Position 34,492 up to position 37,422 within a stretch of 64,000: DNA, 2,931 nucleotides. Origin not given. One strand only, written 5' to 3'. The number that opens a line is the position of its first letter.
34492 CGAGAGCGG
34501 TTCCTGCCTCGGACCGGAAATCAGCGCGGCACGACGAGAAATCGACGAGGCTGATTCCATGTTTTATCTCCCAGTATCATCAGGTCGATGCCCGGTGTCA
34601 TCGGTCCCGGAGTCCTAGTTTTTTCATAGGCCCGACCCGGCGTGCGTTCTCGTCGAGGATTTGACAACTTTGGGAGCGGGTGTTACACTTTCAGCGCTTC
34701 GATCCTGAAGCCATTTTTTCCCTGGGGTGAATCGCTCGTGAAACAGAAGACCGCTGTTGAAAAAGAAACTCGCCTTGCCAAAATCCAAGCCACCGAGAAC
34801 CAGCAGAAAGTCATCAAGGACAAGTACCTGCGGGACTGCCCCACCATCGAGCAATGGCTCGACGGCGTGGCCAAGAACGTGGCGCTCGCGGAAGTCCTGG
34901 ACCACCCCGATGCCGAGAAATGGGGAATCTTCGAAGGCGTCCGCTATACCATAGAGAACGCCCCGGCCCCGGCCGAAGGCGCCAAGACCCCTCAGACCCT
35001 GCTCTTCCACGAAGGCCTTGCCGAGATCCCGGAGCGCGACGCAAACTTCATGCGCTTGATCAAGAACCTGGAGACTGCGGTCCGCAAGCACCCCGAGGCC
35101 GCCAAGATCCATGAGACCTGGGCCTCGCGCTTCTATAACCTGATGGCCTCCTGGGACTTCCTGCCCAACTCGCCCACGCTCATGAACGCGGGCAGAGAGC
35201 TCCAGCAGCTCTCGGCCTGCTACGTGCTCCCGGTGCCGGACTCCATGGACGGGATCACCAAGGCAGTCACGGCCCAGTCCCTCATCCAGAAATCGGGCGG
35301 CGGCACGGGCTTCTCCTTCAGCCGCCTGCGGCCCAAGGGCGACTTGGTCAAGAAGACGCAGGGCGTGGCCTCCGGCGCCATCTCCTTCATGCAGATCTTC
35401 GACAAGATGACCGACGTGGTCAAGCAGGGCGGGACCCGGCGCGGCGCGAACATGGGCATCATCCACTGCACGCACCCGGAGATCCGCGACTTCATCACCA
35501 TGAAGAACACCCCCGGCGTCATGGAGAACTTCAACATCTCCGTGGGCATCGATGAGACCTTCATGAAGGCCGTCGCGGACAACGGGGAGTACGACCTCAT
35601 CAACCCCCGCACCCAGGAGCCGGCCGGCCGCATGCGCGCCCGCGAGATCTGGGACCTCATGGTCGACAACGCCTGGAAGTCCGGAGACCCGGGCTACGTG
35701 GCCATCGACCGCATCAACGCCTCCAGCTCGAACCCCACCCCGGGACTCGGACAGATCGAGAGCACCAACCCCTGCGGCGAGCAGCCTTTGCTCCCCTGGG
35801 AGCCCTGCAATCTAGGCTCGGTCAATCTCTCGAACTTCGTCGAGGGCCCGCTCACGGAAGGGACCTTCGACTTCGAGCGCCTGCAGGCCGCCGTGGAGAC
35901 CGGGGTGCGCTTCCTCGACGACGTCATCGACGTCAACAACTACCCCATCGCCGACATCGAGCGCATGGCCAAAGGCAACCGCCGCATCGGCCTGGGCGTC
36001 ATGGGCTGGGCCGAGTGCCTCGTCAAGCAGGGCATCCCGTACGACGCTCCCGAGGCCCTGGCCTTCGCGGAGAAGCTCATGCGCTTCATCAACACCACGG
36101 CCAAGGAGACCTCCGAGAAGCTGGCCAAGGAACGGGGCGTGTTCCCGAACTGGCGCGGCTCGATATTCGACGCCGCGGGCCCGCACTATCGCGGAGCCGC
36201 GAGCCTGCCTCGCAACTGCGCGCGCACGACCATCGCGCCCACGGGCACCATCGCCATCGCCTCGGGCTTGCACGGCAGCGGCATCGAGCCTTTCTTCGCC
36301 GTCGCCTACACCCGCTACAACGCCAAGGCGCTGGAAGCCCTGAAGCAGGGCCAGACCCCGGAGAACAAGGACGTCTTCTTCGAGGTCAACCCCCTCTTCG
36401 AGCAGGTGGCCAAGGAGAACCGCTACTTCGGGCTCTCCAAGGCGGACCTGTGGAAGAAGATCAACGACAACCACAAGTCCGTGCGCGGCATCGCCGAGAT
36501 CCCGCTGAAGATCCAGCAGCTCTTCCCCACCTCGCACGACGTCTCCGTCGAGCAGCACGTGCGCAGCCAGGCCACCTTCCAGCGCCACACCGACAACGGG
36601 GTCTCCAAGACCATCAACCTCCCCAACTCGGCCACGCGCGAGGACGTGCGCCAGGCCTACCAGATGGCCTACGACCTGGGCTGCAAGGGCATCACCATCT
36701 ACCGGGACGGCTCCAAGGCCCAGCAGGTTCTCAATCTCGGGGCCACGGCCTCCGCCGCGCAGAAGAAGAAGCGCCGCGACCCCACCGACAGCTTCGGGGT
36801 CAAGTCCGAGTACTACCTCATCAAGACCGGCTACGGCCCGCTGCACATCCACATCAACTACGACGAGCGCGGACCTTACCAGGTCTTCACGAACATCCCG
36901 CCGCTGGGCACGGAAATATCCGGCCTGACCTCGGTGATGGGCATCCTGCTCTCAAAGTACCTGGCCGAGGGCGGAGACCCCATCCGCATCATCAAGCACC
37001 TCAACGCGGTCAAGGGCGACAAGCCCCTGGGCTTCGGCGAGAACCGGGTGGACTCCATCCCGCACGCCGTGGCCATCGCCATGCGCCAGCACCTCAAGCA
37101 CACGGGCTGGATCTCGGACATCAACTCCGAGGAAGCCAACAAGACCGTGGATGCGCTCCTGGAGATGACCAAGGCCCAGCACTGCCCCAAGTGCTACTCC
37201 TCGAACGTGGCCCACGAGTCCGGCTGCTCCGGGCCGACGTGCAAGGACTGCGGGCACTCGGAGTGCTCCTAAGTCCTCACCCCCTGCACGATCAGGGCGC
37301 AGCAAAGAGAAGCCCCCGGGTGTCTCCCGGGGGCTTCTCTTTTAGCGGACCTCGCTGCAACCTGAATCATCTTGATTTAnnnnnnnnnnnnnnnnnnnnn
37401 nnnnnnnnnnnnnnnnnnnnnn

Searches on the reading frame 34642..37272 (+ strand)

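Call 64: search_protein_families(library=pfam, proteins=[window:34642-37272:+], max_evalue=0.0001)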
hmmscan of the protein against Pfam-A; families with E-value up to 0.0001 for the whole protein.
window:34642-37272:+ (876 aa): 3 families
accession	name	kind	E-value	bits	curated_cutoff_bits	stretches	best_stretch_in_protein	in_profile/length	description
PF02867.20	Ribonuc_red_lgC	-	4.7e-122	408.7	23.9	1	191-687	1-523/523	Ribonucleotide reductase, barrel domain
PF00317.26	Ribonuc_red_lgN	-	1.7e-12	47.7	28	1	51-187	4-76/77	Ribonucleotide reductase, all-alpha domain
PF12637.14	TSCPD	-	4.1e-08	33.9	22.8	1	728-818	8-88/88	TSCPD domain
